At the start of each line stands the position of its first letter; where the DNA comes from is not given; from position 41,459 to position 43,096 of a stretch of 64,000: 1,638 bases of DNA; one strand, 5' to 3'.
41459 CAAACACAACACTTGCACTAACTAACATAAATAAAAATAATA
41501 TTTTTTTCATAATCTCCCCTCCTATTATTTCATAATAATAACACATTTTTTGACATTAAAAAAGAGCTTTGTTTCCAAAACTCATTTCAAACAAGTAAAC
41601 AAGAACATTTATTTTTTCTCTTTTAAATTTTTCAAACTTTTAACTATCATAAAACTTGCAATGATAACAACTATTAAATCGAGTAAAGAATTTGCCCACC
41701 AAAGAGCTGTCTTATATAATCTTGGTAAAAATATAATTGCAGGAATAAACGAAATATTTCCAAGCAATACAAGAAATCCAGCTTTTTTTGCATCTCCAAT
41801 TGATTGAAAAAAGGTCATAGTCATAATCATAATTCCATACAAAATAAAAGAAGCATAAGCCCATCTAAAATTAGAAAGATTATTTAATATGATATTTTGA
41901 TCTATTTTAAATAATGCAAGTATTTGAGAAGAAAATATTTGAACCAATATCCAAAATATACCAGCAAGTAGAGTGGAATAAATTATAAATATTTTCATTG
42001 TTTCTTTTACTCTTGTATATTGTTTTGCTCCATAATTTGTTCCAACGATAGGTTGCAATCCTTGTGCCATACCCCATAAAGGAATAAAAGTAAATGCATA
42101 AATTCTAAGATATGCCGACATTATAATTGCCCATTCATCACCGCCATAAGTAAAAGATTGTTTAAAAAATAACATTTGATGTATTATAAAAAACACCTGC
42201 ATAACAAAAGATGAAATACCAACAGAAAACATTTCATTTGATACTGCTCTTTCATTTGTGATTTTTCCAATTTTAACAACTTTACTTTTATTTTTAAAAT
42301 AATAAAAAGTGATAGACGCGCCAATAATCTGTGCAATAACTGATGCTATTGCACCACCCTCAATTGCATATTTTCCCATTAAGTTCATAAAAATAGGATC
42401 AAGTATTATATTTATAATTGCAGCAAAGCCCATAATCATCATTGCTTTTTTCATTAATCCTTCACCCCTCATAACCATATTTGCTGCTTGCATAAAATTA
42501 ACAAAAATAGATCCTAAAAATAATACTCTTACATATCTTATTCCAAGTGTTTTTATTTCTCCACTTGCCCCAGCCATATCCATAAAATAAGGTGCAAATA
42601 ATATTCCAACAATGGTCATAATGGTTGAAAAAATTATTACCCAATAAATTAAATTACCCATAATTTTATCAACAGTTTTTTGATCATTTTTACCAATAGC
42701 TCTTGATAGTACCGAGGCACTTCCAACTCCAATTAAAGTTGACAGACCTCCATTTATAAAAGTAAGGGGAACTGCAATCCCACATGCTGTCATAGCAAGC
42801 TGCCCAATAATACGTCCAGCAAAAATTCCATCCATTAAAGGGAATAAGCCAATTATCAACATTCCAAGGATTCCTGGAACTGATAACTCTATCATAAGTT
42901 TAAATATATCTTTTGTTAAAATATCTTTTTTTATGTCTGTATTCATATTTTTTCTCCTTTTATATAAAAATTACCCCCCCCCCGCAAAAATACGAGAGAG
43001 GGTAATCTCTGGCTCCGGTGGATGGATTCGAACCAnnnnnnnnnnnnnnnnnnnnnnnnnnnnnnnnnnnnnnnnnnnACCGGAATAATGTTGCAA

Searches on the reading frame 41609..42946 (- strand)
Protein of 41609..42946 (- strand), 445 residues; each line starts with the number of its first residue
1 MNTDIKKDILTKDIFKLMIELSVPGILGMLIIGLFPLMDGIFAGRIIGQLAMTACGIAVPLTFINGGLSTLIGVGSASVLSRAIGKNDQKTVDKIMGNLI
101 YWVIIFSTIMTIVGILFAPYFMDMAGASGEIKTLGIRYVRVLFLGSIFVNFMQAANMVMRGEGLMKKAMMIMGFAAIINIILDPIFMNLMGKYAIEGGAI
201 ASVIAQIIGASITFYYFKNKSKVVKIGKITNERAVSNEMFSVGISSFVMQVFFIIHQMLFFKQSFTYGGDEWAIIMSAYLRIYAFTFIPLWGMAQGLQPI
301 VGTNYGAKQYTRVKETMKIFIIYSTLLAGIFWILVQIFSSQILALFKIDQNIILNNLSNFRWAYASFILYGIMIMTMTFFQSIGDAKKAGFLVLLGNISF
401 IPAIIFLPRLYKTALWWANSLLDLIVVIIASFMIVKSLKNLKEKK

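Call 53: search_protein_families(library=ncbifam, proteins=[window:41609-42946:-], max_evalue=0.00001)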
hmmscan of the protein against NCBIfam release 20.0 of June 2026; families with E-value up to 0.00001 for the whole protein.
window:41609-42946:- (445 aa): 5 families
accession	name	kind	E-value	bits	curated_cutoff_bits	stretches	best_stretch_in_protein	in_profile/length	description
NF007130.1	PRK09575.1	equivalog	4.7e-54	184.3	445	1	14-441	4-434/435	MATE family efflux transporter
TIGR00797.1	matE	subfamily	4.2e-43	147.7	147.4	1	24-400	1-376/396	MATE family efflux transporter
NF000217.1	MATE_multi_FepA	equivalog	3e-30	105.6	900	1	10-434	8-435/443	multidrug efflux MATE transporter FepA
NF000131.1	MATE_multi_MepA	equivalog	8.8e-25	87.8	850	1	13-439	13-438/451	multidrug efflux MATE transporter MepA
NF041801.1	MATE_SolL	equivalog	3.8e-21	75.4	780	1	6-432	10-444/458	solanimycin export family MATE transporter SolL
